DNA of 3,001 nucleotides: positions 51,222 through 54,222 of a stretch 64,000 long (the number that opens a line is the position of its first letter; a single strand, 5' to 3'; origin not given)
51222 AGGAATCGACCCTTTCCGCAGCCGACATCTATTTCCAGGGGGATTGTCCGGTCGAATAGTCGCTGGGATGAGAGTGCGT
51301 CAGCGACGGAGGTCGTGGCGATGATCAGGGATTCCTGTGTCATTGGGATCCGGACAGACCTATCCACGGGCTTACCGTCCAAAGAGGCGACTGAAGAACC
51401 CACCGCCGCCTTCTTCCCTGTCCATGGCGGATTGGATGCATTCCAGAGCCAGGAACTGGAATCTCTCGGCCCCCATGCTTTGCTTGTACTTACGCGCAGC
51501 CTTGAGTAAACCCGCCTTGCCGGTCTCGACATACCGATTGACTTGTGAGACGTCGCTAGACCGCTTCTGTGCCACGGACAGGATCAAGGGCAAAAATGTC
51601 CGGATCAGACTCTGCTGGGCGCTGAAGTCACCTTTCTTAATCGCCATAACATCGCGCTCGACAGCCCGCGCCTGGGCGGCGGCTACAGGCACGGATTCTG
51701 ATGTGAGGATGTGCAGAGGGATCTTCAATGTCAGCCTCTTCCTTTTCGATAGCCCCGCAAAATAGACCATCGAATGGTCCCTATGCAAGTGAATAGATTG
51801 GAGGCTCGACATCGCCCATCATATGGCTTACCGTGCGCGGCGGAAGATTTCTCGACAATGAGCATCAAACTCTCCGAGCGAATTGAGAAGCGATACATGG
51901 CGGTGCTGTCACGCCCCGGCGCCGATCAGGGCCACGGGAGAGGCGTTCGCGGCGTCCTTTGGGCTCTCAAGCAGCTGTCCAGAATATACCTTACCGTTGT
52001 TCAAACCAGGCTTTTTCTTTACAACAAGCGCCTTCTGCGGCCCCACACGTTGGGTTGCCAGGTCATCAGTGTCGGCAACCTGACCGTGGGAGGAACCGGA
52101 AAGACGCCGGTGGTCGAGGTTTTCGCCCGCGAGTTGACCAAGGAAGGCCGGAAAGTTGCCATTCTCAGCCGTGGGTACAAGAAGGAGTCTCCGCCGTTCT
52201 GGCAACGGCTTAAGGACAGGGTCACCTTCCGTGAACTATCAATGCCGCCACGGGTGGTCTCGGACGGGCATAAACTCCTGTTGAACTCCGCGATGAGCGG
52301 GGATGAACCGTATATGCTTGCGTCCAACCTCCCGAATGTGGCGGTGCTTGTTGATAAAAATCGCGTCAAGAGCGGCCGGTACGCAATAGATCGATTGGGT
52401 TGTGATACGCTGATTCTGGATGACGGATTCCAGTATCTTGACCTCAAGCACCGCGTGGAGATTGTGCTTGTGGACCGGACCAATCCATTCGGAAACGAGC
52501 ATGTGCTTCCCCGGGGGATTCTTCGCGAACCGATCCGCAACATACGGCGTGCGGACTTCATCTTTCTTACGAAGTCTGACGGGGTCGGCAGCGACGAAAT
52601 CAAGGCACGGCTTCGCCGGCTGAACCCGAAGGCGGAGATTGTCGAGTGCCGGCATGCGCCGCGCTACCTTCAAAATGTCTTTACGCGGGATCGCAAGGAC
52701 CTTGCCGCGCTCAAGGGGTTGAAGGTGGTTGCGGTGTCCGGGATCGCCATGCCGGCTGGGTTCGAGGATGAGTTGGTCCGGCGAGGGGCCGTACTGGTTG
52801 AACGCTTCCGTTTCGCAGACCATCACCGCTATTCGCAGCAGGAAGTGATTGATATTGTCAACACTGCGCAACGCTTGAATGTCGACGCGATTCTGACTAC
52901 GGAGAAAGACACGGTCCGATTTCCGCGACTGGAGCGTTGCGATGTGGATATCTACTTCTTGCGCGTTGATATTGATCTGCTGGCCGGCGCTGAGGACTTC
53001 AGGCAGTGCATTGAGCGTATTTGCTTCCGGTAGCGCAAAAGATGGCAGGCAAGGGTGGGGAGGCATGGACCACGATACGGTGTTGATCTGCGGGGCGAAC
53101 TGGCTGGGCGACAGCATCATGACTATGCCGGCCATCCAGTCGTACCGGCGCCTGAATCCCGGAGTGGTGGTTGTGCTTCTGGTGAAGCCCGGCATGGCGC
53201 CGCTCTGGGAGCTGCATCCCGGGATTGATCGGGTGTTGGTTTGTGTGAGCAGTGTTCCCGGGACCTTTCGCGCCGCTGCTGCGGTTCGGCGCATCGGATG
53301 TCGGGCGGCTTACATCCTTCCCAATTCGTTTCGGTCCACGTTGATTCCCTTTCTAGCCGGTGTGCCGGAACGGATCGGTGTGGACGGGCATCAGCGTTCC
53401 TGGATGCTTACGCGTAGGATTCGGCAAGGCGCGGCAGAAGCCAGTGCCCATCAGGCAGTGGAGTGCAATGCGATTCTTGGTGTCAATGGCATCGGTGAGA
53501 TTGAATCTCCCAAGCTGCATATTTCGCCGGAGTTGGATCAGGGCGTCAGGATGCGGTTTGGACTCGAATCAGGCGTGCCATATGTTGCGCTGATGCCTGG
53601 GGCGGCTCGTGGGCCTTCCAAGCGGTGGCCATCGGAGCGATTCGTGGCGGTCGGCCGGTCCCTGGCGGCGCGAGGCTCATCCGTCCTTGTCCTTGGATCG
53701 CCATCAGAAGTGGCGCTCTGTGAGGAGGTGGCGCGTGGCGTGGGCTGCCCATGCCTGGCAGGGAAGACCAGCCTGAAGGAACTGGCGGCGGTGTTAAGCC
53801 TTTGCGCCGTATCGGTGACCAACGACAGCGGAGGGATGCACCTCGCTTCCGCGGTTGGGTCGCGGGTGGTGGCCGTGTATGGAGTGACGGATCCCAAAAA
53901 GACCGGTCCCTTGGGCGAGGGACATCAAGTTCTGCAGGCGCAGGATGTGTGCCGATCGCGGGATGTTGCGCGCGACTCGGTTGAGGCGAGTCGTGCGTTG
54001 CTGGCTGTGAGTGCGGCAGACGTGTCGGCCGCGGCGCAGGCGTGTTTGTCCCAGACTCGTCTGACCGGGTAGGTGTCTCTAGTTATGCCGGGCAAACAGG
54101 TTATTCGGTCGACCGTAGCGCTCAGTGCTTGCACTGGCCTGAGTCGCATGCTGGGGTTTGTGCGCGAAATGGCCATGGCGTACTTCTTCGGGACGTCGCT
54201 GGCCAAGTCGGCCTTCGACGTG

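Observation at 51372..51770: Stand-alone sigma-70 region-2-like protein with a MinD-like membrane-targeting tail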

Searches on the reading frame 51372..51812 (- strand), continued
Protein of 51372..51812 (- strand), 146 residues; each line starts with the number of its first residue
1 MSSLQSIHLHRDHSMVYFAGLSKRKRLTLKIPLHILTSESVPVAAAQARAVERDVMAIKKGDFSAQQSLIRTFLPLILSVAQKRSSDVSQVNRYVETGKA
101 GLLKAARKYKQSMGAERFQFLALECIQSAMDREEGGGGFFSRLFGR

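Call 68: list_cluster_members(proteins=[P0055, P0191, P0187, P0175, P0183, P0192, P0179, P0006])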
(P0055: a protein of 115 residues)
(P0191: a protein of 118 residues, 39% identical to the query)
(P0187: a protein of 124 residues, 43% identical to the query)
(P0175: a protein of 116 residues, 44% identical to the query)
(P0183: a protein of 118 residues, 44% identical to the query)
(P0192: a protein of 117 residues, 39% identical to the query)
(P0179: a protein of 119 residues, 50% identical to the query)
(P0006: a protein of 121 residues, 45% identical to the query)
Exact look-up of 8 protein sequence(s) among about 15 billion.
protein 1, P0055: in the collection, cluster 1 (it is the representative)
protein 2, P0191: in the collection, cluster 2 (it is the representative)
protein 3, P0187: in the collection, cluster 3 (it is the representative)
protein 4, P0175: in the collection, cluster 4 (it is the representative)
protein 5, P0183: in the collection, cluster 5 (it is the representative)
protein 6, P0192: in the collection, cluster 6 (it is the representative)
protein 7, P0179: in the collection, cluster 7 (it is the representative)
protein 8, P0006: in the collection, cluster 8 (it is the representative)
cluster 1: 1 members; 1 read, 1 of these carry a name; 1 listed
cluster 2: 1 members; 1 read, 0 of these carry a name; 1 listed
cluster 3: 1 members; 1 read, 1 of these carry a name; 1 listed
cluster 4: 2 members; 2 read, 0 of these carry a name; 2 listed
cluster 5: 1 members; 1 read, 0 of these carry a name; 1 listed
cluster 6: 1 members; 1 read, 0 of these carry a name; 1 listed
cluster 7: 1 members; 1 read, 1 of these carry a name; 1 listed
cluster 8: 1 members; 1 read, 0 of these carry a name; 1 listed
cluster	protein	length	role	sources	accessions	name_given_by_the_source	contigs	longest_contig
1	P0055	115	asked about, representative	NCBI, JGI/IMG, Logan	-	DNA-directed RNA polymerase specialized sigma subunit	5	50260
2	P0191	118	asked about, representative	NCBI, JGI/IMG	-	-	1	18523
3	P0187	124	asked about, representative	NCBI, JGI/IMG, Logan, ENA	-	hypothetical protein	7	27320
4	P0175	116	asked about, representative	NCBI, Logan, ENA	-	-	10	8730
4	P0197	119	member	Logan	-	-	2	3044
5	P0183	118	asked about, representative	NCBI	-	-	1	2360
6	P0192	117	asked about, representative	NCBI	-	-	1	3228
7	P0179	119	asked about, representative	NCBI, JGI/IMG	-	DNA-directed RNA polymerase specialized sigma subunit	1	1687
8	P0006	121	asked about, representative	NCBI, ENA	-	-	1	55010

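Call 76: predict_structure(alignment_id=A4)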
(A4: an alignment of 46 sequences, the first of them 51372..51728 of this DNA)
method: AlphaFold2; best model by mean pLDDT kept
length: 118 residues; sequences in the alignment: 46
mean_pLDDT: 82.6   pTM: 0.71
mean pLDDT of the five models: 82.6, 82.0, 81.3, 81.0, 79.4
residues with pLDDT >= 90: 72; 70-90: 21; 50-70: 12; < 50: 13
segments of 3 or more residues with pLDDT < 50: 4-12
pLDDT, mean of each block of 10 residues (from residue 1): 43 69 90 93 95 95 96 95 87 93 75 57
secondary structure, 60 per line:
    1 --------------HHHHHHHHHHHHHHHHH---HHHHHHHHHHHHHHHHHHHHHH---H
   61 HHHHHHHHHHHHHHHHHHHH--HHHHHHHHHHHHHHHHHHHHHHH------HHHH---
elements in order: H15-31 H35-56 H60-80 H83-105 H112-115

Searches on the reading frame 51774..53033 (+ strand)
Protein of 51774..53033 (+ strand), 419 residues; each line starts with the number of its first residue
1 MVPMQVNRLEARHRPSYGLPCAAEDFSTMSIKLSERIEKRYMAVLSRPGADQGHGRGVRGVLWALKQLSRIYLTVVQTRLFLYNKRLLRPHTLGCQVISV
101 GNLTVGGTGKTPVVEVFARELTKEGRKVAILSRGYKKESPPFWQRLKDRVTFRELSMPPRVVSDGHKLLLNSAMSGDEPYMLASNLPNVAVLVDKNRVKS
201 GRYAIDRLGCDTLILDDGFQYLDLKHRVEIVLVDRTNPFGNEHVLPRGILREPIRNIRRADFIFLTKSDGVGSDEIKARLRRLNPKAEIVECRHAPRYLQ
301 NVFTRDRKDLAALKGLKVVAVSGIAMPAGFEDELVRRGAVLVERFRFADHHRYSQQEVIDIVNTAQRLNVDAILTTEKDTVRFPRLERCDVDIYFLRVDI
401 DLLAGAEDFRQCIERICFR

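Call 3: search_protein_families(library=pfam, proteins=[window:51774-53033:+], max_evalue=1)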
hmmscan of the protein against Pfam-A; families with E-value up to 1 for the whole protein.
window:51774-53033:+ (419 aa): 5 families
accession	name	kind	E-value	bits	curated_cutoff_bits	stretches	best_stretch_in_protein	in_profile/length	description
PF02606.20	LpxK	-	4.8e-83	279.4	27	1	62-414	2-324/328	Tetraacyldisaccharide-1-P 4'-kinase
PF02492.25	cobW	-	0.038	14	20.7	1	247-290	132-179/180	CobW/HypB/UreG, nucleotide-binding domain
PF03308.22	MeaB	-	0.055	12.9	23.1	1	99-131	35-67/273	Methylmalonyl Co-A mutase-associated GTPase MeaB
PF13191.12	AAA_16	-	0.15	13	32.6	1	107-158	34-85/167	AAA ATPase domain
PF19842.5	YqeC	-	0.2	12.3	27.6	0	105-130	4-29/145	YqeC protein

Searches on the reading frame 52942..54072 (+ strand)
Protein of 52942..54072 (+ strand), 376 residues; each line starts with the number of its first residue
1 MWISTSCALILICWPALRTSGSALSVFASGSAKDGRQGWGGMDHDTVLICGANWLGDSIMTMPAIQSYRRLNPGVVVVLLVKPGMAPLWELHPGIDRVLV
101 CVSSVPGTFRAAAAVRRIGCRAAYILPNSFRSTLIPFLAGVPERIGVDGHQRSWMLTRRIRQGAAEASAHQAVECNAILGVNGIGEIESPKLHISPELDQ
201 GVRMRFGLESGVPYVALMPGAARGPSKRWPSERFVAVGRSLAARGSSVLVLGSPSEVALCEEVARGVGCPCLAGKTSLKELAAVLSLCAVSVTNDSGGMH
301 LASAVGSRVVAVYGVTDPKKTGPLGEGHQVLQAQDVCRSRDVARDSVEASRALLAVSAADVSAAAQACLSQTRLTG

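Call 3: search_protein_families(library=pfam, proteins=[window:52942-54072:+], max_evalue=1)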
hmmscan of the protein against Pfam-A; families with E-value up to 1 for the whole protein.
window:52942-54072:+ (376 aa): 2 families
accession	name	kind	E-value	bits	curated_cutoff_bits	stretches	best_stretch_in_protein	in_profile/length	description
PF01075.23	Glyco_transf_9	-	1.1e-39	136.7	22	1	122-338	15-234/247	Glycosyltransferase family 9 (heptosyltransferase)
PF14595.12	Thioredoxin_9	-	0.063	13.6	25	1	46-80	44-78/129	Thioredoxin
